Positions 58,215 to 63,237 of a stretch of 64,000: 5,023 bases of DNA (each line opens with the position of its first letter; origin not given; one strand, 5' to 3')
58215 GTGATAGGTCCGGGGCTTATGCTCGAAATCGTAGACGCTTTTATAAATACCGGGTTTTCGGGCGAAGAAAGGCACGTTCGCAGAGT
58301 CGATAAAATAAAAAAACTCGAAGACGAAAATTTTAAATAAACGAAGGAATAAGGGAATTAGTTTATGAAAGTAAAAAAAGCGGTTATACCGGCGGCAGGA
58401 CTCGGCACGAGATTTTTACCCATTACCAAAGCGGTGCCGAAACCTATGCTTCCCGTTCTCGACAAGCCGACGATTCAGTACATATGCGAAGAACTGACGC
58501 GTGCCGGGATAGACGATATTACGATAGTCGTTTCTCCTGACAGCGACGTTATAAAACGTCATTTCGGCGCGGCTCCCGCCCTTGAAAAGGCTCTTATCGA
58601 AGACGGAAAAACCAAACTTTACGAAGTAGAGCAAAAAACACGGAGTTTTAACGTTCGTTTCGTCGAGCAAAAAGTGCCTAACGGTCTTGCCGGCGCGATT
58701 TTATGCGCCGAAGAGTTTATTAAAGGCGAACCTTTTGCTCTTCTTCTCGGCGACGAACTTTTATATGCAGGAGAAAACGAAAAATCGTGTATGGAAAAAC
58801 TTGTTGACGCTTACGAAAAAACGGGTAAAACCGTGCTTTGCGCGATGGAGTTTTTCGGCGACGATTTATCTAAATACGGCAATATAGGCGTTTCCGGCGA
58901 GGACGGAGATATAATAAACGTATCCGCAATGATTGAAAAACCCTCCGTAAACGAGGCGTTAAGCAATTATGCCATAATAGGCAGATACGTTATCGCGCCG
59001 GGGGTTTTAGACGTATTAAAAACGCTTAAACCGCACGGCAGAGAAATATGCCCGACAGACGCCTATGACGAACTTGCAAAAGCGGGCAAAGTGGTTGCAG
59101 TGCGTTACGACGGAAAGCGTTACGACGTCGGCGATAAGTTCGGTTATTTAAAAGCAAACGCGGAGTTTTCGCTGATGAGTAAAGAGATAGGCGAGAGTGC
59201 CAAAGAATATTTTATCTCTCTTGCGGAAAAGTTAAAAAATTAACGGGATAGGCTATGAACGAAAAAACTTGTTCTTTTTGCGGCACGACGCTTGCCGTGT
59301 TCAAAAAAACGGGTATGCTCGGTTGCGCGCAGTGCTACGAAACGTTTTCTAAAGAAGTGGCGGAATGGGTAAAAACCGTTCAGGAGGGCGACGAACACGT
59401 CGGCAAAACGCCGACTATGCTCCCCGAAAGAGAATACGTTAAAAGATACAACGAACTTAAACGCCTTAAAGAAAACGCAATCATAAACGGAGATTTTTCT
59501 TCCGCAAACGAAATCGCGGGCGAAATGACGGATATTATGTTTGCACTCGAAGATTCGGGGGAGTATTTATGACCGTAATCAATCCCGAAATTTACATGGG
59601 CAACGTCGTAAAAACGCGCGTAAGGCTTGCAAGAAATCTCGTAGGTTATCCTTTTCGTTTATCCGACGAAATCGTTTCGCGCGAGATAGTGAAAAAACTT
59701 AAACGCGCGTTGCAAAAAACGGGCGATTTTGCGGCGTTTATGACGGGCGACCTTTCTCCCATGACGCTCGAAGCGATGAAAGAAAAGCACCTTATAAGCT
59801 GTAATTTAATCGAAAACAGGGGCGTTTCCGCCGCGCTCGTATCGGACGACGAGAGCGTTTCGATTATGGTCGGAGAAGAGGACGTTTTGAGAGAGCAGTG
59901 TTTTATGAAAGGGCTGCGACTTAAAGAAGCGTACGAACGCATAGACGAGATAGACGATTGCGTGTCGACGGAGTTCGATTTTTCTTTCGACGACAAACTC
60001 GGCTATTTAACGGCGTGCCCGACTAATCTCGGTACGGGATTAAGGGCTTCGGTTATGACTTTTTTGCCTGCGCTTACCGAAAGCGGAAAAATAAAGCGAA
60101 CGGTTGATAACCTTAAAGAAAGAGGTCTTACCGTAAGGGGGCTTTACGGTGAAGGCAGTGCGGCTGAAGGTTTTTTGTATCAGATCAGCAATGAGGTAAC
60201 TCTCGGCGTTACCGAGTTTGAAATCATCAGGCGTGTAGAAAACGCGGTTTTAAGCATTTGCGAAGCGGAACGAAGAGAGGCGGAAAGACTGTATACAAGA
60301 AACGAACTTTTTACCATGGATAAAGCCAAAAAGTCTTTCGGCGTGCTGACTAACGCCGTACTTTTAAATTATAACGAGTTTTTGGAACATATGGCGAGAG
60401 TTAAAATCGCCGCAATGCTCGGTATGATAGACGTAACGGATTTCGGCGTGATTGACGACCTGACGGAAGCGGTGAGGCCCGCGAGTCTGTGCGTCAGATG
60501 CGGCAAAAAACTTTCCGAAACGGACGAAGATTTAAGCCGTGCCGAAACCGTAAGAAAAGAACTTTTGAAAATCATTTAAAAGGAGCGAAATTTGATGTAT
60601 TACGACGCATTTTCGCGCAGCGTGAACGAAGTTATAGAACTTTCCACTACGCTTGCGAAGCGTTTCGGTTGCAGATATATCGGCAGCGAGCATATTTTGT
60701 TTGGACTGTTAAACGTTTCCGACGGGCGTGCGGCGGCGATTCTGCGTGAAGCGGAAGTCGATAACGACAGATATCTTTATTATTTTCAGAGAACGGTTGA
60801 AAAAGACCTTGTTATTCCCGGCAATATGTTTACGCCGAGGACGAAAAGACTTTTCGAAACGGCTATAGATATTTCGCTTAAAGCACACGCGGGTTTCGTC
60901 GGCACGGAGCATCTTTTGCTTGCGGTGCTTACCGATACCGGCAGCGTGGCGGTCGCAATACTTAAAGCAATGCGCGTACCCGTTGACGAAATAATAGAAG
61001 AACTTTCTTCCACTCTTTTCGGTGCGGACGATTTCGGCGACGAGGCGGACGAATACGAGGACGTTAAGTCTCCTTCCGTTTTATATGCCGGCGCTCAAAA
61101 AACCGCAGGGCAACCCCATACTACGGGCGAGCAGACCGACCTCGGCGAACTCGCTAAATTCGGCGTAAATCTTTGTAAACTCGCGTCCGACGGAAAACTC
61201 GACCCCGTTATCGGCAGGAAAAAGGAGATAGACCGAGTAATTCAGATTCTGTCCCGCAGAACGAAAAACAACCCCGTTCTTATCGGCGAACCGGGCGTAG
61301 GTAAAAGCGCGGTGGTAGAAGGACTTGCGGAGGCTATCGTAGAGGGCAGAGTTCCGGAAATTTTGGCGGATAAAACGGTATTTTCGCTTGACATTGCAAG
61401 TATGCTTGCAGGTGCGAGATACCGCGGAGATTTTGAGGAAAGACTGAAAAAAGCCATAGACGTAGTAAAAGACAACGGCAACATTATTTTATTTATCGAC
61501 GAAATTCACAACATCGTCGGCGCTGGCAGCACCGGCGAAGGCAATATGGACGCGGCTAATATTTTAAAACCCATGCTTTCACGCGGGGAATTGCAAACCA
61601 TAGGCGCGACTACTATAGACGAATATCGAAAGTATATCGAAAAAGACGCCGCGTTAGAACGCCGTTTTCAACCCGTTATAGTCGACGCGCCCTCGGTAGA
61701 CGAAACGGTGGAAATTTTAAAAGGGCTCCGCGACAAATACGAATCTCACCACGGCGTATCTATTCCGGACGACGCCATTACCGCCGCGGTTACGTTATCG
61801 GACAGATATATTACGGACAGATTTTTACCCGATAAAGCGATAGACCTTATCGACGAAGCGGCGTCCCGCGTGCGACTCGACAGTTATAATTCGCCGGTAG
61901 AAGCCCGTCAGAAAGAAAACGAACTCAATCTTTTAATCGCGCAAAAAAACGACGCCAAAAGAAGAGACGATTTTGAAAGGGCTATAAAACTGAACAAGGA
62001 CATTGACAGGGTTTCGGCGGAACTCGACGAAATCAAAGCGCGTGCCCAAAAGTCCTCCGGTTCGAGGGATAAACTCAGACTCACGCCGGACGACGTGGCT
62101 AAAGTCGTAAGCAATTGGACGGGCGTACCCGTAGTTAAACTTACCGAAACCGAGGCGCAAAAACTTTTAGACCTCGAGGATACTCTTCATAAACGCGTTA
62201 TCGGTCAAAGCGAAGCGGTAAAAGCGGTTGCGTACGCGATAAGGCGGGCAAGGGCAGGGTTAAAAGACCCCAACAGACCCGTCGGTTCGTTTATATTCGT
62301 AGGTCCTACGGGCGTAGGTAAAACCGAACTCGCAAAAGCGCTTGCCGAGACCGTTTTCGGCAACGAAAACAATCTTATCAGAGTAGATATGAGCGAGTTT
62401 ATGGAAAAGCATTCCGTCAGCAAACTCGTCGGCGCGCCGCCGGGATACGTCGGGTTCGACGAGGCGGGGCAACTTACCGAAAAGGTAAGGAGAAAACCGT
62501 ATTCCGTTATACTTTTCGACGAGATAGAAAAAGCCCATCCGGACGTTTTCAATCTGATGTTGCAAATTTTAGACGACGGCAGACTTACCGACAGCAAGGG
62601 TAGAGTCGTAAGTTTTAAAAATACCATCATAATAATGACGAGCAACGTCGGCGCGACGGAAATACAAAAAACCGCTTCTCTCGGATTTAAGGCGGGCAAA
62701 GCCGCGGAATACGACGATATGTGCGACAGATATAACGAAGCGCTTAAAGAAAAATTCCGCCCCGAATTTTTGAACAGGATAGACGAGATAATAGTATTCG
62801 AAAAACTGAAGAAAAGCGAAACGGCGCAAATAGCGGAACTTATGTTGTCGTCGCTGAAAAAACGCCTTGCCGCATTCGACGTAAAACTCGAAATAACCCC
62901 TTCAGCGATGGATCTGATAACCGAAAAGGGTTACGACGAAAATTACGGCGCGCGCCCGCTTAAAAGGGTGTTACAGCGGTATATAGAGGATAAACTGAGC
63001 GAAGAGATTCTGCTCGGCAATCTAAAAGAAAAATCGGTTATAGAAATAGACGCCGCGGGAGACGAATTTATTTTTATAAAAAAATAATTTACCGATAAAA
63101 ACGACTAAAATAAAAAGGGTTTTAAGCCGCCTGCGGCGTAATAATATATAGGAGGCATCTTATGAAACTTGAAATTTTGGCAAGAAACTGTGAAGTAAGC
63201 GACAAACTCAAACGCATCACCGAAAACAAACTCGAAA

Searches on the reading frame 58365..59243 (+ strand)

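Call 30: search_protein_families(library=pfam, proteins=[window:58365-59243:+], max_evalue=0.00001)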
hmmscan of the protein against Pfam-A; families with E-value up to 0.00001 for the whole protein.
window:58365-59243:+ (292 aa): 2 families
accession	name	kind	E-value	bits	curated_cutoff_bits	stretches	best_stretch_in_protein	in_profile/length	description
PF00483.29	NTP_transferase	-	1.5e-30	107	21.2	1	5-267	1-241/245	Nucleotidyl transferase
PF12804.13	NTP_transf_3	-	6.5e-09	36.6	27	1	6-160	1-121/160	MobA-like NTP transferase domain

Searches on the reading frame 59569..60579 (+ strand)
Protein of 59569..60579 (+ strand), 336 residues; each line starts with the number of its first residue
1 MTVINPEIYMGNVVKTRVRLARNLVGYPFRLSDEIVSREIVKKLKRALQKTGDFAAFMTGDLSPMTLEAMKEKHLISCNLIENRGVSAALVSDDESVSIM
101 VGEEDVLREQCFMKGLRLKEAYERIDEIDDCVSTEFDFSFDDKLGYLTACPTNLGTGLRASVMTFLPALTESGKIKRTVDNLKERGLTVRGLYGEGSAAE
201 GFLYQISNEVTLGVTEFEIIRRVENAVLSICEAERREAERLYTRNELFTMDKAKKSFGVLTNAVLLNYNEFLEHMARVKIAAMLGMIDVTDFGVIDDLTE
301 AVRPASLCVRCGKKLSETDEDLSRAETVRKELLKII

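Call 30: search_protein_families(library=pfam, proteins=[window:59569-60579:+], max_evalue=0.00001)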
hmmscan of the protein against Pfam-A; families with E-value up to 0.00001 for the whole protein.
window:59569-60579:+ (336 aa): 1 family
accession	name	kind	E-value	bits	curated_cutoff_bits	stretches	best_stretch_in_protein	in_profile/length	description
PF00217.24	ATP-gua_Ptrans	-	6.7e-58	195.9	22.4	1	39-236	5-202/203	ATP:guanido phosphotransferase, C-terminal catalytic domain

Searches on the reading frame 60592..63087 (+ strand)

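Call 30: search_protein_families(library=pfam, proteins=[window:60592-63087:+], max_evalue=0.00001)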
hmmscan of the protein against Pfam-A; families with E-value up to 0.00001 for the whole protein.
window:60592-63087:+ (831 aa): 12 families
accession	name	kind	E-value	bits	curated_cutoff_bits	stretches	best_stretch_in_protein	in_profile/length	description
PF07724.20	AAA_2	-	1.6e-73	246.6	27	1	562-733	1-166/166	AAA domain (Cdc48 subfamily)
PF17871.7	AAA_lid_9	-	4.3e-34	117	22.8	1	368-469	1-102/104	AAA lid domain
PF10431.15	ClpB_D2-small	-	6.7e-26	90.6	21.9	1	739-819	1-81/81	C-terminal, D2-small domain, of ClpB protein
PF00004.35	AAA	-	9.9e-26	91.2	21.2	2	229-345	2-111/131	ATPase family associated with various cellular activities (AAA)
PF02861.25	Clp_N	-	5.7e-22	78.1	20.7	2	21-60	4-43/53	Clp amino terminal domain, pathogenicity island component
PF07728.20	AAA_5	-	7.9e-20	71.7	22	1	567-688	2-125/139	AAA domain (dynein-related subfamily)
PF13401.12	AAA_22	-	1.5e-12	48.4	27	0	223-330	3-109/130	AAA domain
PF13191.12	AAA_16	-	5e-12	47.1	32.6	1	206-257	2-63/167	AAA ATPase domain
PF00158.32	Sigma54_activat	-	3.1e-10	40.4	20.2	0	566-670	24-127/168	Sigma-54 interaction domain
PF13173.12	AAA_14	-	2e-07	31.5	27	0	568-663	6-88/129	AAA domain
PF05621.17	TniB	-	8.1e-07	29.1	22.4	0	253-363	76-183/189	Bacterial TniB protein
PF20720.3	nSTAND3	-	2e-06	28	27.2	0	568-602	21-55/155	Novel STAND NTPase 3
